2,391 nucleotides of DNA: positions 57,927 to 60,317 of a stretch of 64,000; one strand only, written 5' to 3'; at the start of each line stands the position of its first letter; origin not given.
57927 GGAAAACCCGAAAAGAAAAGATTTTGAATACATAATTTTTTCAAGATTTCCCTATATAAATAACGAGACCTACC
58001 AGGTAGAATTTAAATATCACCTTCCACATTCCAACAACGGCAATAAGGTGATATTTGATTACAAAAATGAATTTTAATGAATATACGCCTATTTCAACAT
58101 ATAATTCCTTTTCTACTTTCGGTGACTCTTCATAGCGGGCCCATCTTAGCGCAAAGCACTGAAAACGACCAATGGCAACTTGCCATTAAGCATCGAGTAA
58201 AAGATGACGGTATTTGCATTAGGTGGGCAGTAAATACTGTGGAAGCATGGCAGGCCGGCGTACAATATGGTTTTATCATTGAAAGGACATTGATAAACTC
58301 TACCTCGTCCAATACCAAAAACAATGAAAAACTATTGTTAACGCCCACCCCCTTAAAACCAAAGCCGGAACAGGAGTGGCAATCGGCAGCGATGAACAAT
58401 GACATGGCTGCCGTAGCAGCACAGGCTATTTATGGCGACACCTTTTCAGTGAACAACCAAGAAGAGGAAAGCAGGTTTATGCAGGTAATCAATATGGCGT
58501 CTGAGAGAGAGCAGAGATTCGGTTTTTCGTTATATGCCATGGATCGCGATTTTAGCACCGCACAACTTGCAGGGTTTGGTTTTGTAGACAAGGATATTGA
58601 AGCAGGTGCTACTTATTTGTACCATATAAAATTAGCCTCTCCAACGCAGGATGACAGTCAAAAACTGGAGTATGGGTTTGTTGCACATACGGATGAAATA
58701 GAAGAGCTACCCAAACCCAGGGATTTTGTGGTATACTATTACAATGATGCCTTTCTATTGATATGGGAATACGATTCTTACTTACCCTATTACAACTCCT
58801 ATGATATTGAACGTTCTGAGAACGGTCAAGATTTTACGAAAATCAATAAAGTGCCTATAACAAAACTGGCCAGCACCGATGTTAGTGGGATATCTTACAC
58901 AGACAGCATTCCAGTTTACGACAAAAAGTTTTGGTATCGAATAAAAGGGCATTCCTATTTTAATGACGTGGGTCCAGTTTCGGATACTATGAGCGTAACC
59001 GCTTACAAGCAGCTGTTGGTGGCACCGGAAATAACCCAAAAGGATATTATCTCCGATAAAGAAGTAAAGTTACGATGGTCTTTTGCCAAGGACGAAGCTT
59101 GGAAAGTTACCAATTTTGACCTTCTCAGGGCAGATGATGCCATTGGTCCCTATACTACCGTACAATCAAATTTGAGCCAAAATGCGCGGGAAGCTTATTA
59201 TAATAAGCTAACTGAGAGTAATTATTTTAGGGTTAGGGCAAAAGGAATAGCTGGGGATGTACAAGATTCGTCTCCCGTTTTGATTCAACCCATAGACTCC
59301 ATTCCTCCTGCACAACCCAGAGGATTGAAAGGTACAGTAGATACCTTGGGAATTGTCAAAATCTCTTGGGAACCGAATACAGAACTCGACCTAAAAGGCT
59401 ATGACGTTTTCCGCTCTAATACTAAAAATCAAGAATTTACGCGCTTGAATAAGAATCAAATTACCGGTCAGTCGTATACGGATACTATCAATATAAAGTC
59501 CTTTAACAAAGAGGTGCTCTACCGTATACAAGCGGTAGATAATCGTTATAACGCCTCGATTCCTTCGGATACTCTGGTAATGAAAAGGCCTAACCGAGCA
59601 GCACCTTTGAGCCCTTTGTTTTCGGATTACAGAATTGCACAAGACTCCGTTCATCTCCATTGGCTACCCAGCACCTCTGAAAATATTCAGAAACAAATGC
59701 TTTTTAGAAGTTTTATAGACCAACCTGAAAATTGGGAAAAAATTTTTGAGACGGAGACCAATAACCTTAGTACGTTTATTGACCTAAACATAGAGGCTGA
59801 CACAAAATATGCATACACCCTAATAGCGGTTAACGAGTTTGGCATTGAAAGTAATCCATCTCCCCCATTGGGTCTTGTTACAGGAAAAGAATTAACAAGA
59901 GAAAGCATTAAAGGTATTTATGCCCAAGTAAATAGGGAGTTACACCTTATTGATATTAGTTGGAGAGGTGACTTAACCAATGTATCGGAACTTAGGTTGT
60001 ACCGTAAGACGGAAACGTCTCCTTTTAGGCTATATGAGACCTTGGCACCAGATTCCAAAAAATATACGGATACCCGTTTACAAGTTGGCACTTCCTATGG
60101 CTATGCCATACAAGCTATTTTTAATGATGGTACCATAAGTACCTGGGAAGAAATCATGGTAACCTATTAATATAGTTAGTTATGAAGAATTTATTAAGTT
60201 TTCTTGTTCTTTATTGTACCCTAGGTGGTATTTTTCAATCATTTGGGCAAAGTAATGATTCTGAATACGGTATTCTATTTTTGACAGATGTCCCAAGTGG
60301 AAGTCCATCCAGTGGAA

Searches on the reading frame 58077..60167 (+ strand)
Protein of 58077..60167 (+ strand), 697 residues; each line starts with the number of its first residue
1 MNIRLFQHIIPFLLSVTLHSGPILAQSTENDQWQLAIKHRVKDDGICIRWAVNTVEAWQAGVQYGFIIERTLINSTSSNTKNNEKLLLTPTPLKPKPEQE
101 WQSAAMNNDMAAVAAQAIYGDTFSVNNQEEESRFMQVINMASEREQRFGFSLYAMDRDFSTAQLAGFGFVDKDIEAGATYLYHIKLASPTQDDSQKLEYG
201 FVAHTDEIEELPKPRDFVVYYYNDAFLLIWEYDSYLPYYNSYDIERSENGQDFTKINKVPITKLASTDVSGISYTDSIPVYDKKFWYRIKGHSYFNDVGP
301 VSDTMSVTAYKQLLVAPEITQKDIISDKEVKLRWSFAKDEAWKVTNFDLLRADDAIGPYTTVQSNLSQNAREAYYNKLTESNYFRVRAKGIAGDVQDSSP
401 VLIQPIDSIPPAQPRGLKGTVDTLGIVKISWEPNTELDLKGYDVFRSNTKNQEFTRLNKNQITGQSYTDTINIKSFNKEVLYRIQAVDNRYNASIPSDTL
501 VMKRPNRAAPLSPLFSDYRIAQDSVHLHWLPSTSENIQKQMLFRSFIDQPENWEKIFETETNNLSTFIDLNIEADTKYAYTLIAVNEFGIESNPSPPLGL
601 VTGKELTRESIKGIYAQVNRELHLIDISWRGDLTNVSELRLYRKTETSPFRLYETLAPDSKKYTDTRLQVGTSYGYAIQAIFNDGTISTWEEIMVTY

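Call 5: search_protein_families(library=ncbifam, proteins=[window:58077-60167:+], max_evalue=0.1)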
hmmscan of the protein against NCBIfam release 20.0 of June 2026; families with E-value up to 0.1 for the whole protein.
window:58077-60167:+ (697 aa): 1 family
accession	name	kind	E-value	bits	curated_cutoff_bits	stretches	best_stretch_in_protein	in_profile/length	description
NF041611.1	exoglucan_CbhB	equivalog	2.9e-15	55.4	1950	2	302-502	693-884/997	exoglucanase CbhB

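Call 87: search_protein_families(library=pfam, proteins=[window:58077-60167:+], max_evalue=0.01)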
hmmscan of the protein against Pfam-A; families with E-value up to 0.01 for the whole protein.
window:58077-60167:+ (697 aa): 1 family
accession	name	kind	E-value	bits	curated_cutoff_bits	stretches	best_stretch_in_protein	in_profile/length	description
PF01108.23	Tissue_fac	-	0.0097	16.2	27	0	204-269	15-81/107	Tissue factor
